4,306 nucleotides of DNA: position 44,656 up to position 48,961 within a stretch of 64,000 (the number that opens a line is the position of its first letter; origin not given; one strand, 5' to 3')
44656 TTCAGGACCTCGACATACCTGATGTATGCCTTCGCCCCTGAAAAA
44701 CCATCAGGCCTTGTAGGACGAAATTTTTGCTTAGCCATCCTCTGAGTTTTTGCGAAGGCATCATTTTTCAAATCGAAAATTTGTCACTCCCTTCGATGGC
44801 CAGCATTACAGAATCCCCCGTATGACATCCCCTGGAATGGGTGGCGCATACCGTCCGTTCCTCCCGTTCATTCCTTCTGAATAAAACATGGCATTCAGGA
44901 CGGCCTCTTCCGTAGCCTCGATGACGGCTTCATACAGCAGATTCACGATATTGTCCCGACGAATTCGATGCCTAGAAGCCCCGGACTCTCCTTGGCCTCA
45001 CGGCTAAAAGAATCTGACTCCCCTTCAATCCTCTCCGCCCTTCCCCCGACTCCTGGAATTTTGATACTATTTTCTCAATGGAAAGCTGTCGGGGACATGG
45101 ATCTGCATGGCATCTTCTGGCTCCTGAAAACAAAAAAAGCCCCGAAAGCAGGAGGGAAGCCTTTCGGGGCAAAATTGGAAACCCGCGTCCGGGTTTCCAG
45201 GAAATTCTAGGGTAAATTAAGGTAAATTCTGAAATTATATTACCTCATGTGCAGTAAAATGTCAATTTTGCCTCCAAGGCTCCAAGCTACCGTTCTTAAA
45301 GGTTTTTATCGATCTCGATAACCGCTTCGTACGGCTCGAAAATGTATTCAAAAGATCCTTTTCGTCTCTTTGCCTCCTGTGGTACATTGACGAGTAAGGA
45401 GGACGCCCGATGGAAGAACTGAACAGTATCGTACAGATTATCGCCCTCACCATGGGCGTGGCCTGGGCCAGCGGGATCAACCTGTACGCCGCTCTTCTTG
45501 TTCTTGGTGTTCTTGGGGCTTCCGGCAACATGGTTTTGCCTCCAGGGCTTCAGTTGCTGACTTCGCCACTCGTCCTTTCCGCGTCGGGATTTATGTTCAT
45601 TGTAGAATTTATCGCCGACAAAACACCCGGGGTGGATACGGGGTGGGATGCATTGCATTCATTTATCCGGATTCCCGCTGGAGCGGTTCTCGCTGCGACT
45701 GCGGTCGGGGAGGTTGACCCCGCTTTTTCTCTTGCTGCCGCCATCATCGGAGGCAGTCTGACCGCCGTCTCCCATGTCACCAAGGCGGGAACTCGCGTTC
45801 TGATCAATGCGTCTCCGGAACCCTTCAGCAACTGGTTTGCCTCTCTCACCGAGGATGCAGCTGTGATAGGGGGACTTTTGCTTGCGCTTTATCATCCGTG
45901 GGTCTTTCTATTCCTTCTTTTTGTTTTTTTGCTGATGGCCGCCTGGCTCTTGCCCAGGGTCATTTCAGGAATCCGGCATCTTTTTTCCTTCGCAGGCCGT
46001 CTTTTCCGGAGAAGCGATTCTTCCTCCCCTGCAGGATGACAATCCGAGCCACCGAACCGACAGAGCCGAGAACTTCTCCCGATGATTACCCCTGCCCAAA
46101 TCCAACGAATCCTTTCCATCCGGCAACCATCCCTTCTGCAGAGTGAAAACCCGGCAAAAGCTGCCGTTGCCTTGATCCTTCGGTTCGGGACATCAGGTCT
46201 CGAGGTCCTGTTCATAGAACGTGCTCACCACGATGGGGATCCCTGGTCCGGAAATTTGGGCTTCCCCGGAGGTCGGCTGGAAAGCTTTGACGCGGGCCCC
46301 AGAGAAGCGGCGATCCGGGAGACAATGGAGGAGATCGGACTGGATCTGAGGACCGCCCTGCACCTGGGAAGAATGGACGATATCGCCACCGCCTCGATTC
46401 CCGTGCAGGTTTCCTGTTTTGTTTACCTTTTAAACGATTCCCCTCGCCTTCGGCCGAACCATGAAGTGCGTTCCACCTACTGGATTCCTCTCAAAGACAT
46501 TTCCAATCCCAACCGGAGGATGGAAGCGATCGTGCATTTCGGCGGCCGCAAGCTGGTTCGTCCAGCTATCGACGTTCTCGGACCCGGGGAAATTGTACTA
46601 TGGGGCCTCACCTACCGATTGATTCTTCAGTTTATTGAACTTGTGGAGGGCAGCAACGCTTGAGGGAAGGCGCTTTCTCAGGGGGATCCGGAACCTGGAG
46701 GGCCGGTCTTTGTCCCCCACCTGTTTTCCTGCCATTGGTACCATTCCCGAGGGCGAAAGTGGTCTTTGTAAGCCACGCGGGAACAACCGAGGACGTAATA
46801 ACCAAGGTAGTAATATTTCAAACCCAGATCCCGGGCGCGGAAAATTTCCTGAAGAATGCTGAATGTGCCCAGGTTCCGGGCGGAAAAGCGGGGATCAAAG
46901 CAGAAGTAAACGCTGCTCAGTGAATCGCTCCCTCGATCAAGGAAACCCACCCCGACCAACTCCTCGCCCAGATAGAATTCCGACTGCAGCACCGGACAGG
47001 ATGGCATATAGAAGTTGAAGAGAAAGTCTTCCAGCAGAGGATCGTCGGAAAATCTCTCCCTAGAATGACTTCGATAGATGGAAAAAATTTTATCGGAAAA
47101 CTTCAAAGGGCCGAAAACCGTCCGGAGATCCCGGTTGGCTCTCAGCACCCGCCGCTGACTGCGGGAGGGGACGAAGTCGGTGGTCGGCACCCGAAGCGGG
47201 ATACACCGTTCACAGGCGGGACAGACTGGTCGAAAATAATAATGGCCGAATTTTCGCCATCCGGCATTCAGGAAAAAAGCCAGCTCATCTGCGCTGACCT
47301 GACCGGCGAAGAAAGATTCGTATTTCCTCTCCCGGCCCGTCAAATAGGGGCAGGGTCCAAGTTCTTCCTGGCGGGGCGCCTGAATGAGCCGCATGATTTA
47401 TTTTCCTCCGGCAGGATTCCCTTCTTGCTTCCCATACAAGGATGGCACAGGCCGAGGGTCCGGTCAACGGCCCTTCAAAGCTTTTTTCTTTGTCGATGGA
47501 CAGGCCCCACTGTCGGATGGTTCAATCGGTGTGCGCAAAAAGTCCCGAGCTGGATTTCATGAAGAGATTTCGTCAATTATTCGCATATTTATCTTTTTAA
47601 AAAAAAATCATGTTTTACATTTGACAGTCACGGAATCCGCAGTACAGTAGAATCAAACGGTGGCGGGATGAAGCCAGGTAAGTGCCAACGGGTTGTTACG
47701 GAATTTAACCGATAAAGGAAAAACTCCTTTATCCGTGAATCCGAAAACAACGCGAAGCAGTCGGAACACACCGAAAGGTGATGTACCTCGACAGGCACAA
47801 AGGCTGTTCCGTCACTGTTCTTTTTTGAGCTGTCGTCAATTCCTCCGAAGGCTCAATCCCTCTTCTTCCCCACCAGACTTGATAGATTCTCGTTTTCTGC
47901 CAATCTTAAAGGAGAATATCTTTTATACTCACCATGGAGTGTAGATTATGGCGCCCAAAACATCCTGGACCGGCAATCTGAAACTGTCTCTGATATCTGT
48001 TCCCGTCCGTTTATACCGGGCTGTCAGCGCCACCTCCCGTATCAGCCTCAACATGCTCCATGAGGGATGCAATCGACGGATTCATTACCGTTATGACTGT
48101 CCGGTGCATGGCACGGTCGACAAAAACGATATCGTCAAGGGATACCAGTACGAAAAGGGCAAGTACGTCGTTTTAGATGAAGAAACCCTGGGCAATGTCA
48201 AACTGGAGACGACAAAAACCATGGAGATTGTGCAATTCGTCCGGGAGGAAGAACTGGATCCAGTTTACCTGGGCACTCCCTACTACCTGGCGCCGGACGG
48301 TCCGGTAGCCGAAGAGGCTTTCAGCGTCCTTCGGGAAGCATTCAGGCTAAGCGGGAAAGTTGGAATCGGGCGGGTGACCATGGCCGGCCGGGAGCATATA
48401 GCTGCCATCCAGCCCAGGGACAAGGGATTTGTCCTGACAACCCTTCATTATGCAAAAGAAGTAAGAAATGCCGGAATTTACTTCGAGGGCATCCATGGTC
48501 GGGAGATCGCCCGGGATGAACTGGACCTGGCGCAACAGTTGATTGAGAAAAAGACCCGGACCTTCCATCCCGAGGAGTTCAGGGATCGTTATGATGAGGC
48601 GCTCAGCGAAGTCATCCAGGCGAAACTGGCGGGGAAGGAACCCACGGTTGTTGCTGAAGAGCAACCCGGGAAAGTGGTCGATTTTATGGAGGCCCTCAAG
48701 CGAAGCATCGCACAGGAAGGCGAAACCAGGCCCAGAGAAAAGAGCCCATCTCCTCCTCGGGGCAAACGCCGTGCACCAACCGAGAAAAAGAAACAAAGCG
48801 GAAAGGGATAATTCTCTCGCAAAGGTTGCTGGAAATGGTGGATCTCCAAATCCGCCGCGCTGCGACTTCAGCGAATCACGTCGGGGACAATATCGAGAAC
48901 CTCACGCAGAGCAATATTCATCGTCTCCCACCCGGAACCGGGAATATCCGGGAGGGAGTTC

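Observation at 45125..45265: sRNA candidate B: strong promoter, triple AAUUU(A)CC repeat, two hairpins, shared anti-SD terminator loop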

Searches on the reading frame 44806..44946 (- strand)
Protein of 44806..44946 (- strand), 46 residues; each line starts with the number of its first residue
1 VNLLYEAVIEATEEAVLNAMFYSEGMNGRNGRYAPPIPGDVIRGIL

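Call 42: search_protein_families(library=pfam, proteins=[window:44806-44946:-], max_evalue=0.01)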
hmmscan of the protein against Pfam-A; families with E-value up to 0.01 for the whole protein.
window:44806-44946:- (46 aa): 1 family
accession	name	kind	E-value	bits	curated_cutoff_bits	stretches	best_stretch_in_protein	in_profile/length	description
PF03576.19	Peptidase_S58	-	4.8e-06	26.7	23.9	1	1-32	274-305/307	Peptidase family S58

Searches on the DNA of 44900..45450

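Call 11: search_rna_families(source=window, start=44900, end=45450, threshold=evalue, max_evalue=10)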
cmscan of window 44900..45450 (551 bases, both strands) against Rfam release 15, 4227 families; matches with E-value up to 10: 7.
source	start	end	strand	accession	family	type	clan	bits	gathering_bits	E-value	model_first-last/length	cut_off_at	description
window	45132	45228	-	RF01733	atoC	Cis-reg;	-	31.9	50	0.00084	1-93/93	no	atoC RNA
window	45133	45240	-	RF02232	sX13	Gene; sRNA;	-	25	50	0.011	1-115/115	no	Xanthomonadaceae sRNA sX13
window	45132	45202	-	RF02837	anti-hemB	Gene; sRNA;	-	21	49.5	0.015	1-81/81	no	Burkholderia RNA 7 (anti-hemB)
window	45124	45227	-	RF01719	Pseudomon-1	Gene; sRNA;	-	18.6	50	0.35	1-116/116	no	Pseudomon-1/ErsA RNA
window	45126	45166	-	RF00489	ctRNA_p42d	Gene; antisense;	-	16.1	50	1.6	1-46/46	no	ctRNA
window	45124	45208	-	RF00519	suhB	Gene; sRNA;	CL00108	14.7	41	2.3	1-77/77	no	Makes More Granules Regulator RNA (mmgR)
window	45132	45196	+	RF02628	Hrs1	Gene; sRNA;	-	13.5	56.4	7.6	1-74/74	no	Hfq-regulated sRNA 1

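Call 14: search_rna_families(source=window, start=45050, end=45320, threshold=evalue, max_evalue=1, show_alignments=3)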
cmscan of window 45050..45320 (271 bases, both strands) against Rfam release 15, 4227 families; matches with E-value up to 1: 5.
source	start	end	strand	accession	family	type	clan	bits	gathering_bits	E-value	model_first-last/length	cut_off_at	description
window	45132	45228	-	RF01733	atoC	Cis-reg;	-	31.9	50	0.00042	1-93/93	no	atoC RNA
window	45133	45240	-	RF02232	sX13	Gene; sRNA;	-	25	50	0.0054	1-115/115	no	Xanthomonadaceae sRNA sX13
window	45132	45202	-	RF02837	anti-hemB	Gene; sRNA;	-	21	49.5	0.0076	1-81/81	no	Burkholderia RNA 7 (anti-hemB)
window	45124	45227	-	RF01719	Pseudomon-1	Gene; sRNA;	-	18.6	50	0.17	1-116/116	no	Pseudomon-1/ErsA RNA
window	45126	45166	-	RF00489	ctRNA_p42d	Gene; antisense;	-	16.1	50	0.8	1-46/46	no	ctRNA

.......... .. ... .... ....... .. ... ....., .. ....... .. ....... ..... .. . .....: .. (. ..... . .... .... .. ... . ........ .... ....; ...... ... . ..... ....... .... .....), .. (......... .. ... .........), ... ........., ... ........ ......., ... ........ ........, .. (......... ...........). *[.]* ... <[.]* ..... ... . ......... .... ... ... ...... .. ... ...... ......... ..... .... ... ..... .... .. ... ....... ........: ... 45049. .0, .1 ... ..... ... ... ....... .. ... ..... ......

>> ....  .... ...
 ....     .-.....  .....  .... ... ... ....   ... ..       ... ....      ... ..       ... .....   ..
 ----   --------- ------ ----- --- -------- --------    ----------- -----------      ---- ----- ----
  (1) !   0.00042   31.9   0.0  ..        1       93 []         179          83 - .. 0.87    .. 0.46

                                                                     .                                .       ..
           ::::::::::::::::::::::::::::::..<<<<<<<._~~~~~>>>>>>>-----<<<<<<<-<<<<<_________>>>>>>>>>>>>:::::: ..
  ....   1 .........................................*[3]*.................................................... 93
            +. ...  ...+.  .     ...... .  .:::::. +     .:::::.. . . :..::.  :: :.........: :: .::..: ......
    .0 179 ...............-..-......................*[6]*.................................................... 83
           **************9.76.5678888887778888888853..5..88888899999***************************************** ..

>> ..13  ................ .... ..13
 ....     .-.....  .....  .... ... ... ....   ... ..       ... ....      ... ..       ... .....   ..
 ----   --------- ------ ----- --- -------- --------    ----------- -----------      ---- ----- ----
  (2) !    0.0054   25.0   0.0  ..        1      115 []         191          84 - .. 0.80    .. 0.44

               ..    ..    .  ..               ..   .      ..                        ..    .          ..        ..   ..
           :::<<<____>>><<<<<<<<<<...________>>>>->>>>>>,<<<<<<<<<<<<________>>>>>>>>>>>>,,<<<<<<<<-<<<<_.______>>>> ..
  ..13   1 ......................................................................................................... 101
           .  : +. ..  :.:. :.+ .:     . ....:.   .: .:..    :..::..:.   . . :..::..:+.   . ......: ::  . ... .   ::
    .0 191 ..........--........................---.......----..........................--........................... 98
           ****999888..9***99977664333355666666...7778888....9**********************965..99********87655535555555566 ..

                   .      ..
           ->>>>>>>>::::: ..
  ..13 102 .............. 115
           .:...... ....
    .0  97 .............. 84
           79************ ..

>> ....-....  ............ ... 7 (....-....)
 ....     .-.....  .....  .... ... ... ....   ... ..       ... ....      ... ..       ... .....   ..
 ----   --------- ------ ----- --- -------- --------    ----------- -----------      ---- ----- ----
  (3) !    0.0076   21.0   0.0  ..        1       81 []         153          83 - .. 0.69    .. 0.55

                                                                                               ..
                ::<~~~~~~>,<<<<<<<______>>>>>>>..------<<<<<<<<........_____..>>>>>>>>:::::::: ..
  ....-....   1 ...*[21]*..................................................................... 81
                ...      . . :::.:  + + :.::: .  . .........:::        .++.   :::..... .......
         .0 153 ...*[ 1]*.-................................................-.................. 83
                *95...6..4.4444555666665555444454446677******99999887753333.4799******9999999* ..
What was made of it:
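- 45132..45230 (-): Predicted sRNA B, about 99 nt. The start is inferred as roughly 7 nt after the -10 and the end as the U7 tract. Rfam atoC: 31.9 bits over 45132-45228 (calls 11, 14).
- On atoC RNA (Rfam RF01733): The model aligns over its full length, 1-93, with both helices formed (call 14).
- Closest known: sX13 sRNA of Xanthomonas. Same: It was the second-best Rfam hit for B, aligned over the full model at 25 bits (call 14).
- Closest known: RsaE / RoxS C-rich sRNAs of Firmicutes. Different: They have a different fold and no sequence relationship to B, and they did not appear among the Rfam hits (calls 11, 14).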

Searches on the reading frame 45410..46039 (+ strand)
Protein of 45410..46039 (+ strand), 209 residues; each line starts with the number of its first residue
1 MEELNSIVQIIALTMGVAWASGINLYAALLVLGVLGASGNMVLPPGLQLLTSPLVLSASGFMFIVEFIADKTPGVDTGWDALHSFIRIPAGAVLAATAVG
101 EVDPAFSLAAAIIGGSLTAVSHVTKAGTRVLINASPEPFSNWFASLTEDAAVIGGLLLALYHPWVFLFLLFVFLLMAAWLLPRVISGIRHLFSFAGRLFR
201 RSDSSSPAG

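Call 18: find_encoding_contigs(protein=window:45410-46039:+, flank=10000, max_places=6)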
Protein window:45410-46039:+ (209 aa): 1 contig read that carries it; 1 place shown.
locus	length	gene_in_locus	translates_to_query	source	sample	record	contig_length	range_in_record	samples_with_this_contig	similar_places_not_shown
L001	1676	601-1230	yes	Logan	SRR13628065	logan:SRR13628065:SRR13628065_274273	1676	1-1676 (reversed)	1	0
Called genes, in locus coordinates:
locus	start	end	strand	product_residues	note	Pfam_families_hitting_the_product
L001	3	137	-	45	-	?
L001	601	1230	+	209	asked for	PF13548:DUF4126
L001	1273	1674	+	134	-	?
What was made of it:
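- No close orthologue of B itself was found, only the same organism in a 1.7-kb Logan contig (call 18).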

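Call 20: find_related_loci(query=window:45410-46039:+, collection=genome_contigs, flank=3000)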
Query window:45410-46039:+ (209 aa) in genome_contigs; peptide patterns used: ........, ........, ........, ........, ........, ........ (x = any residue, [..] = any of these).
424 stretches matched a pattern; 248 encode a relative of the query (tblastn E <= 1e-3); the best 80 are kept; 80 distinct loci.
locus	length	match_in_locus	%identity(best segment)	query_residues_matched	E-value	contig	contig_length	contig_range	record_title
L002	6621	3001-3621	65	3-209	2e-86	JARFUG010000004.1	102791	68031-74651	MAG: Desulfuromonadales bacterium isolate QDN-W04B-4228_sbin_13 NODE_164_length_102791_cov_24.492525, whole genome shotg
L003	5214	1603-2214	65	1-204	6e-86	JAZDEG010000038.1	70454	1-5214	MAG: Pseudomonadota bacterium isolate MEGAHIT-group-0.128 k141_16701942, whole genome shotgun sequence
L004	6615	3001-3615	63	1-205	3e-85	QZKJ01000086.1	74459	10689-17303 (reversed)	MAG: Desulfurivibrio sp. isolate SURF_16 Ga0104751_1000376, whole genome shotgun sequence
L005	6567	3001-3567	67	1-189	6e-82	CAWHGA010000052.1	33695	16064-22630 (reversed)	MAG: uncultured delta proteobacterium isolate MFD00709.bin.3.2 genome assembly, contig: contig_93252, whole genome shotg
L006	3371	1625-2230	62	1-202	2e-82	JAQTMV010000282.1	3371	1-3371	MAG: Methylococcales bacterium isolate STA_49 NODE_85414_length_3371_cov_3.629162_Sandtown_A, whole genome shotgun seque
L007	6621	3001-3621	64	1-207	2e-81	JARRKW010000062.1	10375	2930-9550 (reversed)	MAG: Desulfuromonadaceae bacterium isolate Spart_056_MAG scaffold_2168, whole genome shotgun sequence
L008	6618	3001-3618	59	1-206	3e-81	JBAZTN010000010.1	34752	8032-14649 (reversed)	MAG: Methylobacter sp. isolate SO_2017_GW1_203 NODE_5539_length_34752_cov_2.377184_OW334_2017, whole genome shotgun sequ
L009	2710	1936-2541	62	1-202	9e-83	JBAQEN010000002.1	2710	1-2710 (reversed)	MAG: Methylococcaceae bacterium isolate MFD12017_ilm_asm_bin25 k127_162426, whole genome shotgun sequence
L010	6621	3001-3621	58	1-207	4e-81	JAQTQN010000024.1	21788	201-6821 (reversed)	MAG: Methylobacter sp. isolate STB_140 NODE_5353_length_21788_cov_6.385993_Sandtown_B, whole genome shotgun sequence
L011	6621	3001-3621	58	1-207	5e-81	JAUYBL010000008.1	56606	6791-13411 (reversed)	MAG: Methylococcaceae bacterium isolate C19_metabat.bin.4 C19_k141_13291, whole genome shotgun sequence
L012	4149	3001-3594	64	1-198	6e-81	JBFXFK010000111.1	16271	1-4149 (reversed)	MAG: Desulfatirhabdiaceae bacterium isolate CA_2019_TPIn_138 NODE_12049_length_16271_cov_7.838082_TPIn, whole genome sho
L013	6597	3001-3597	65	1-199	8e-81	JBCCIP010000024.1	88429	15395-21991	MAG: Pseudomonadota bacterium isolate P01_B01_bin.93 k141_650690_length_88429_cov_17.0931, whole genome shotgun sequence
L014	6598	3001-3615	62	3-207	1e-80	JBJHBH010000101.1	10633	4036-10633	MAG: Desulfuromonadales bacterium isolate SF2967_J5348.semibin_refined.095 NODE_5868_length_10633_cov_1.774510, whole ge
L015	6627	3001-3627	61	1-206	1e-80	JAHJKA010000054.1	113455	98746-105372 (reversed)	MAG: Proteobacteria bacterium isolate Modern_marine_rock_biofilm.mb.62 Modern_marine_rock.mb.62_k141_481801, whole genom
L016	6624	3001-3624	61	1-208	3e-80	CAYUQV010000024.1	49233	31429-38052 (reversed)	MAG TPA_asm: uncultured Methylocucumis sp. isolate SRP272421_co2_532 genome assembly, contig: NODE_1182_length_49233_cov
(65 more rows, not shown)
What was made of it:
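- Closest known: atoC RNA motif. Same: The taxonomic neighbourhood is also similar (delta-proteobacteria / Desulfuromonadales-like; call 20).
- Tried and rejected: I fetched 80 loci around DUF4126 homologues from GTDB species genomes (call 20).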

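Call 42: search_protein_families(library=pfam, proteins=[window:45410-46039:+], max_evalue=0.01)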
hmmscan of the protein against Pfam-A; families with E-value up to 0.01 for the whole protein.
window:45410-46039:+ (209 aa): 1 family
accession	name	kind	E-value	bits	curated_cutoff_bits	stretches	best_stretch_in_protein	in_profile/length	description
PF13548.11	DUF4126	-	3.3e-56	190.2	27.5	1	11-182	1-174/175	Domain of unknown function (DUF4126)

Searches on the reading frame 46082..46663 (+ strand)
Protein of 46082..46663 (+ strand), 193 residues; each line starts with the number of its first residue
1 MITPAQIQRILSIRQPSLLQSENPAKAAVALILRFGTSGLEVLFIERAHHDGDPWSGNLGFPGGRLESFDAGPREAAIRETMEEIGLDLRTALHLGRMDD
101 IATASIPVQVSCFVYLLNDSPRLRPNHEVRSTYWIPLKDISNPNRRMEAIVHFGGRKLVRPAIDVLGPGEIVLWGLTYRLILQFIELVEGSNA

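Call 42: search_protein_families(library=pfam, proteins=[window:46082-46663:+], max_evalue=0.01)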
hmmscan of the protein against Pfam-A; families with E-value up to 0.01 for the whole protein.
window:46082-46663:+ (193 aa): 2 families
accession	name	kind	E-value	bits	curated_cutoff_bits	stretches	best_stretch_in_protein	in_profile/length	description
PF00293.34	NUDIX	-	4.5e-14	53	21.1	1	28-142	6-119/134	NUDIX domain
PF22327.2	Nudt16-like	-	0.0049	17.3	27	0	57-91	33-67/161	U8 snoRNA-decapping enzyme-like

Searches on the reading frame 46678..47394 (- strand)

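Call 42: search_protein_families(library=pfam, proteins=[window:46678-47394:-], max_evalue=0.01)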
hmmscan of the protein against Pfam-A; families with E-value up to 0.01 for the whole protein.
window:46678-47394:- (238 aa): 2 families
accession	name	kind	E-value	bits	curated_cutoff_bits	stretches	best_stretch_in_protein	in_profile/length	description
PF04377.21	ATE_C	-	3.5e-27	95.9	25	1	107-219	6-121/122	Arginine-tRNA-protein transferase, C terminus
PF04376.19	ATE_N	-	2.4e-18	66.6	27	1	14-82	2-72/72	Arginine-tRNA-protein transferase, N terminus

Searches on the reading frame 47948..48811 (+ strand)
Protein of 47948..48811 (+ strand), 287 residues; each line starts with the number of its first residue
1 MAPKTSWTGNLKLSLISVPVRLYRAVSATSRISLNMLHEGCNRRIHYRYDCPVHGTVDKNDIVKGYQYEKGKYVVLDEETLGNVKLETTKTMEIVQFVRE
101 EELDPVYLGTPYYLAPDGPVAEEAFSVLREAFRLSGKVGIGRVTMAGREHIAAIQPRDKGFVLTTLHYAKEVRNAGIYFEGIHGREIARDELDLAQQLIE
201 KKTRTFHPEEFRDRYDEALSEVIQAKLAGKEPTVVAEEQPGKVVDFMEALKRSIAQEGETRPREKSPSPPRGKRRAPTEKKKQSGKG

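Call 42: search_protein_families(library=pfam, proteins=[window:47948-48811:+], max_evalue=0.01)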
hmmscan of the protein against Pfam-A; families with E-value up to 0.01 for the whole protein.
window:47948-48811:+ (287 aa): 1 family
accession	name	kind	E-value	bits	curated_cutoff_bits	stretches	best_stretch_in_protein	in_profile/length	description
PF02735.22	Ku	-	1.6e-47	162.3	25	1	13-192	2-188/190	Ku70/Ku80 beta-barrel domain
